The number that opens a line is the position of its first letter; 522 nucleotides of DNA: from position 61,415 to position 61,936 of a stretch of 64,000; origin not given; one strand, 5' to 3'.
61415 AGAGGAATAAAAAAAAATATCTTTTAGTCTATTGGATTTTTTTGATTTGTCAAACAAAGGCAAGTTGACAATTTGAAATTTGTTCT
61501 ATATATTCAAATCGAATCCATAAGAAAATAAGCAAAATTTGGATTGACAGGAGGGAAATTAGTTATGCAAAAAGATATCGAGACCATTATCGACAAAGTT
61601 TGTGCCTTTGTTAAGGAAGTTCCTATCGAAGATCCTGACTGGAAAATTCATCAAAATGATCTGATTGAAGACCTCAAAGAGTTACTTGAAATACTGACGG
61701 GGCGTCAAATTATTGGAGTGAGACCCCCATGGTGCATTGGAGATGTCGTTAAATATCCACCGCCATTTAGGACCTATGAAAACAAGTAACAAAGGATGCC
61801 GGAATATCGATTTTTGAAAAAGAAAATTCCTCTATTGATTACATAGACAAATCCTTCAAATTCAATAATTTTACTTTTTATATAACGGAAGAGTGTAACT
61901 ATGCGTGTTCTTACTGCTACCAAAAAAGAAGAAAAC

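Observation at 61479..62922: Candidate novel RiPP pair: 74-aa peptide gene immediately upstream of a radical SAM/SPASM maturase-like gene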

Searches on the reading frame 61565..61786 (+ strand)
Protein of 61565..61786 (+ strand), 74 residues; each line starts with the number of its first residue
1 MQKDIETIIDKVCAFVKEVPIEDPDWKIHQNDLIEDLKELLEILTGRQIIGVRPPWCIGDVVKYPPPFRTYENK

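Call 6: search_protein_families(library=ncbifam, max_evalue=0.01, proteins=[window:61565-61786:+])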
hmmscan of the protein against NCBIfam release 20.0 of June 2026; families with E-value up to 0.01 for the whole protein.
seq(74 aa): 0 families

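Call 7: search_protein_families(library=pfam, max_evalue=0.01, proteins=[window:61565-61786:+])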
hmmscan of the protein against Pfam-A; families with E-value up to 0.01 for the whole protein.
seq(74 aa): 0 families

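Call 8: find_homologous_proteins(query=window:61565-61786:+, max_evalue=10)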
Query seq(74 aa) (74 aa): 6 proteins with E <= 10 among 6 candidates.
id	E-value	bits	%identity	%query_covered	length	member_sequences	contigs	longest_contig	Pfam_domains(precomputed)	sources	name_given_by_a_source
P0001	8.7e-44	164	97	100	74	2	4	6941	-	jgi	jgi:hypothetical protein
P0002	3.3e-33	131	75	99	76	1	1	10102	-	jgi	-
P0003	3.0e-31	124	71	99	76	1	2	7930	-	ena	-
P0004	2.2e-30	122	72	97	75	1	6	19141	-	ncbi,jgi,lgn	-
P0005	2.9e-30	121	68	97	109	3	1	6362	-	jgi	-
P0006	2.5e-29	118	72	97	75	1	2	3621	-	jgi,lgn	jgi:hypothetical protein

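Call 11: find_encoding_contigs(protein=P0004, flank=8000, max_places=4)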
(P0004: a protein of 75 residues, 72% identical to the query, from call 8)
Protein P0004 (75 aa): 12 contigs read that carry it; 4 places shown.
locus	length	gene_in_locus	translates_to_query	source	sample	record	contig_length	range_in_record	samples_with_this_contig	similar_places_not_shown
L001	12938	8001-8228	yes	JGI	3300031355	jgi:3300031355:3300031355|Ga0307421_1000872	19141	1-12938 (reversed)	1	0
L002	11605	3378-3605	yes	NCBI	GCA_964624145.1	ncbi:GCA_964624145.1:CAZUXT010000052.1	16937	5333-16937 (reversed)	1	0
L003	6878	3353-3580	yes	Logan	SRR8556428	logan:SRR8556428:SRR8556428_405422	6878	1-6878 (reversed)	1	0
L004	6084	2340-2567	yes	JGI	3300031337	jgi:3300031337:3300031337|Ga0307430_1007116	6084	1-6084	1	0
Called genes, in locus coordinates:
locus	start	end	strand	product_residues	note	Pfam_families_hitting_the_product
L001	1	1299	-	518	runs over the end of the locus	-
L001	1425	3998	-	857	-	PF12704:MacB_PCD, PF02687:FtsX, PF12704:MacB_PCD, PF02687:FtsX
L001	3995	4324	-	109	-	PF03551:PadR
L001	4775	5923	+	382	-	PF17170:DUF5128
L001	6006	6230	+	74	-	-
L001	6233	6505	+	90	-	PF05016:ParE_toxin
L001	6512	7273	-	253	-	PF02353:CMAS, PF01170:UPF0020, PF01209:Ubie_methyltran, PF13489:Methyltransf_23, PF13847:Methyltransf_31, PF08241:Methyltransf_11, PF08242:Methyltransf_12, PF13649:Methyltransf_25, +5 more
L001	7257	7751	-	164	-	-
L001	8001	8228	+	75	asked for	-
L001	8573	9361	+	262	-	-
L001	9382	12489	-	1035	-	PF00515:TPR_1 (faint), PF07719:TPR_2 (faint), PF13174:TPR_6 (faint), PF13181:TPR_8 (faint), PF13240:Zn_Ribbon_1 (weak), PF00069:Pkinase, PF07714:PK_Tyr_Ser-Thr, PF13176:TPR_7 (faint), +8 more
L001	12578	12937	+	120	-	?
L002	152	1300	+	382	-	PF17170:DUF5128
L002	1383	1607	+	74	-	-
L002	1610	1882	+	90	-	PF05016:ParE_toxin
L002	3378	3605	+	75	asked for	-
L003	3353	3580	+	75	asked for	-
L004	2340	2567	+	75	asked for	-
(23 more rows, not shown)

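Call 41: find_homologous_proteins(query=A2, max_evalue=1)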
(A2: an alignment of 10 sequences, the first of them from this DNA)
Query A2 (10 sequences) (74 aa, profile of the alignment): 11 proteins with E <= 1 among 4031 candidates.
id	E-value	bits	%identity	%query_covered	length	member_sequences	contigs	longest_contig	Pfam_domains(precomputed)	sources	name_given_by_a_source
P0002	1.2e-37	145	75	99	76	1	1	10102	-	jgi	-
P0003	4.5e-37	144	71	99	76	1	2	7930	-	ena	-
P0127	7.8e-36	140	58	99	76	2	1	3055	-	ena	-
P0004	1.4e-35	139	72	97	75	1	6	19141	-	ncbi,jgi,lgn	-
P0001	1.7e-35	139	97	100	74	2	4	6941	-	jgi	jgi:hypothetical protein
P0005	9.3e-35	136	68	97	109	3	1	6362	-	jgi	-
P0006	4.2e-34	134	72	97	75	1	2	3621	-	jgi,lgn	jgi:hypothetical protein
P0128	2.5e-28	116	48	97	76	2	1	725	-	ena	-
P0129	3.8e-24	102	29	88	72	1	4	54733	-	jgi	jgi:hypothetical protein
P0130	2.5e-23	100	35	88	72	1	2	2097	-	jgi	jgi:hypothetical protein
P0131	9.6e-1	27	37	55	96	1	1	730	-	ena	-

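Call 44: list_cluster_members(proteins=[P0010, P0001])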
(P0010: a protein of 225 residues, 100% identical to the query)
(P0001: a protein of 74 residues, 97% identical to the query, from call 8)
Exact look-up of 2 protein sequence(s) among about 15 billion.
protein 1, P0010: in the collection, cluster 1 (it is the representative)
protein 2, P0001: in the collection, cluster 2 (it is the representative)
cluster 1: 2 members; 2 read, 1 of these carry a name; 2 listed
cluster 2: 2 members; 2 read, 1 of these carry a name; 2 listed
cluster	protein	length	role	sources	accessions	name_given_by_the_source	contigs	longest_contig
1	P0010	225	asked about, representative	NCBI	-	-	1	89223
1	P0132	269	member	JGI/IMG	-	sulfatase maturation enzyme AslB (radical SAM superfamily)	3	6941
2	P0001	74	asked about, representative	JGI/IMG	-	hypothetical protein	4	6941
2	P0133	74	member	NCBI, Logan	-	-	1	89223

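Call 47: search_protein_families(library=pfam, max_evalue=0.001, proteins=[L001:9382-12489:-])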
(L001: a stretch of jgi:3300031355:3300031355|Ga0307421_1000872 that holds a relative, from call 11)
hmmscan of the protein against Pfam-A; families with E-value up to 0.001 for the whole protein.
L001:9382-12489:- (1035 aa): 21 families
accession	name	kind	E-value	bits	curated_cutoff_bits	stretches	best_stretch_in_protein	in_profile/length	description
PF00069.31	Pkinase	-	2.6e-54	184.8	31.7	1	64-318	1-259/263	Protein kinase domain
PF07714.23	PK_Tyr_Ser-Thr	-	9.6e-36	123.8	23.1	1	66-311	3-250/258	Protein tyrosine and serine/threonine kinase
PF07719.23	TPR_2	-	3.1e-28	95.9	27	0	642-673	2-33/34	Tetratricopeptide repeat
PF00515.34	TPR_1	-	1.3e-19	69.6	27.8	1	642-672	2-32/34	Tetratricopeptide repeat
PF13424.12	TPR_12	-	3e-17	63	30.1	0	643-697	5-69/77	Tetratricopeptide repeat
PF13432.12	TPR_16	-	7.9e-16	58.6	32.7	0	650-697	6-55/65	Tetratricopeptide repeat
PF13181.12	TPR_8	-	1.2e-15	56.6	25.7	0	643-673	3-33/34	Tetratricopeptide repeat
PF13428.12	TPR_14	-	7.2e-14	51.4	23.5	0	617-649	11-43/44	Tetratricopeptide repeat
PF14559.12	TPR_19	-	9.5e-14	51.9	25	1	618-675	2-60/68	Tetratricopeptide repeat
PF13176.12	TPR_7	-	9.5e-12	44.5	27.9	0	643-668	1-26/36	Tetratricopeptide repeat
PF13174.12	TPR_6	-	2.4e-09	37.7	26.3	0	984-1012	2-30/33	Tetratricopeptide repeat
PF13431.12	TPR_17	-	3e-08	33.8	24.4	0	630-662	2-34/34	Tetratricopeptide repeat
PF17874.7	TPR_MalT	-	5.9e-08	32.8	45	0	578-677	11-116/336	MalT-like TPR region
PF13240.11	Zn_Ribbon_1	-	4.3e-06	26.8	25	1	9-30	1-22/23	zinc-ribbon domain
PF13374.12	TPR_10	-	8.6e-06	26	27.5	0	647-668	8-29/42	Tetratricopeptide repeat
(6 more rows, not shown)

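Call 49: search_protein_families(library=padloc, max_evalue=0.001, proteins=[window:61565-61786:+, L001:9382-12489:-])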
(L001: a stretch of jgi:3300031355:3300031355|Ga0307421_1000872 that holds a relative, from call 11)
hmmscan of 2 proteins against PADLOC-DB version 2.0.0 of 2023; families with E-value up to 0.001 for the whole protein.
window:61565-61786:+ (74 aa): 0 families

L001:9382-12489:- (1035 aa): 35 families (the best 25 are shown)
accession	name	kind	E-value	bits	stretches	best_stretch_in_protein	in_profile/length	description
PDLC04060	PD-T4-6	-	1.2e-94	316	1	57-324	3-270/486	-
PDLC04057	PD-T4-6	-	1.1e-85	286.4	1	58-323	4-270/443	-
PDLC04042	PD-T4-6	-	3e-85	284.4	1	60-326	7-275/292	-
PDLC04053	PD-T4-6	-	7.7e-84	279.8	1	63-324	10-272/311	-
PDLC04047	PD-T4-6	-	2.9e-82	274.4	1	59-330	7-278/327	-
PDLC04043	PD-T4-6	-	3.5e-81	271.6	1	55-322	9-276/452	-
PDLC04048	PD-T4-6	-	1.1e-79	266.4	1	59-322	7-271/354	-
PDLC04061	PD-T4-6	-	1.4e-77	260.3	1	63-323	17-283/510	-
PDLC04138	mad6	-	4.2e-76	255.2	1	47-323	36-313/659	mads_6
PDLC04039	PD-T4-6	-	7.2e-74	247.4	1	57-316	10-268/458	-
PDLC04054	PD-T4-6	-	1.8e-70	236.1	1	64-325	12-275/347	-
PDLC04040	PD-T4-6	-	3.3e-67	225.4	1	70-323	2-265/547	-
PDLC04052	PD-T4-6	-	4.2e-67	225.4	1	57-321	4-274/496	-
PDLC04041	PD-T4-6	-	6.6e-65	218.1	1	48-320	15-290/443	-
PDLC04064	PD-T4-6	-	4.6e-54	181.8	1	63-322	21-279/369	-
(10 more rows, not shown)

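Call 50: search_protein_families(library=ncbifam, max_evalue=0.001, proteins=[L001:9382-12489:-])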
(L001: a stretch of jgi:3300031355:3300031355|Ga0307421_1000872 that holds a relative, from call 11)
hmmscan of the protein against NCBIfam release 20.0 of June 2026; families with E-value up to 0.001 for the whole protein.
L001:9382-12489:- (1035 aa): 29 families (the best 25 are shown)
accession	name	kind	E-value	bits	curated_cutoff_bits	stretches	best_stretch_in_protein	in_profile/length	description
NF033483.0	PknB_PASTA_kin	equivalog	4.9e-102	342.8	450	1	57-323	2-268/563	Stk1 family PASTA domain-containing Ser/Thr kinase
NF052427.1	StpK7MSMEG_1200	equivalog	1.3e-55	189.1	900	1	59-316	5-261/601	serine/threonine protein kinase StpK7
NF047741.1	antiphage_MADS6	equivalog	2.9e-48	164.8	460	2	159-323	296-460/612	methylation-associated defense system protein kinase MAD6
NF009651.0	PRK13184.1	equivalog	5.9e-40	137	839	1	63-322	3-289/932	serine/threonine-protein kinase PknD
TIGR03903.1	TOMM_kin_cyc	equivalog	6.5e-39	133.6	705.75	1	90-324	6-248/1267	TOMM system kinase/cyclase fusion protein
TIGR04510.1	mod_pep_cyc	subfamily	2.9e-28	98.9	400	1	382-645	251-505/814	putative peptide modification system cyclase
NF038150.1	lanthi_synth_IV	equivalog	1.1e-25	90.2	650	1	58-322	185-455/851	class IV lanthionine synthetase LanL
NF053615.1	SerThrKinAfsKStmc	equivalog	2.1e-23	82.9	1300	1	58-310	10-255/809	protein serine/threonine kinase AfsK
TIGR02917.1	PEP_TPR_lipo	equivalog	5.3e-18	64.3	312.2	2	531-697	360-523/899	XrtA/PEP-CTERM system TPR-repeat protein PrsT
NF033442.0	BREX_PglW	equivalog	2.8e-17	61.8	990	2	227-324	392-487/1391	BREX system serine/threonine kinase PglW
NF038151.1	lanthi_synth_III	equivalog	3.7e-16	58.7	575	1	63-268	221-434/833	class III lanthionine synthetase LanKC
TIGR02521.1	type_IV_pilW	equivalog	1.2e-15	57.7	154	1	616-675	40-99/234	type IV pilus biogenesis/stability protein PilW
NF040959.1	MamA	equivalog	3.9e-15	55.9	200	1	616-761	46-194/204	magnetosome protein MamA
NF033762.1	social_mot_Tgl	equivalog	1.3e-12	47.6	225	1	620-762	44-192/252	social motility TPR repeat lipoprotein Tgl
NF043056.1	T4SS_LegK1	equivalog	2.2e-11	43.1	550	1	137-323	154-357/516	Dot/Icm T4SS effector kinase LegK1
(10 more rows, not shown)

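Call 52: search_protein_representatives(alignment_id=A3)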
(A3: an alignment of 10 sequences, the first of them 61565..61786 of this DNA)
Query: 10 sequences, 76 profile positions. Proteins with E-value up to 0.001 (for the whole library): 8; up to 1e-10: 4; up to 1e-30: 1. The best 8 are listed.
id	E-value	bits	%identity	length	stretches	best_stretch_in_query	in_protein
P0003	3.1e-36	139.4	-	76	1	1-76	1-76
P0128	3.9e-29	116.6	-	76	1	1-76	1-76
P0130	1.9e-27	111.2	-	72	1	1-69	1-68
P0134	2.1e-11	59.8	-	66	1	5-67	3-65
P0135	4.5e-08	49.1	-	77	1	1-74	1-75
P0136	8.4e-07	45.1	-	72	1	1-68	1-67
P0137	1.2e-06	44.6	-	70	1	1-69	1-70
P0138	6.1e-04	35.9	-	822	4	42-73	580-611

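Call 66: predict_structure(alignment_id=A3)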
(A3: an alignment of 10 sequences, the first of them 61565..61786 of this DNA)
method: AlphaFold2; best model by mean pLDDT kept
length: 74 residues; sequences in the alignment: 10
mean_pLDDT: 81.0   pTM: 0.62
mean pLDDT of the five models: 81.0, 74.4, 72.2, 71.2, 69.2
residues with pLDDT >= 90: 15; 70-90: 48; 50-70: 7; < 50: 4
segments of 3 or more residues with pLDDT < 50: 71-74
pLDDT, mean of each block of 10 residues (from residue 1): 82 84 85 91 90 81 68 42
secondary structure, 60 per line:
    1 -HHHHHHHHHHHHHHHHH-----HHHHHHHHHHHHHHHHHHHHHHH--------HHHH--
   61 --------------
elements in order: H2-18 H24-46 H55-58
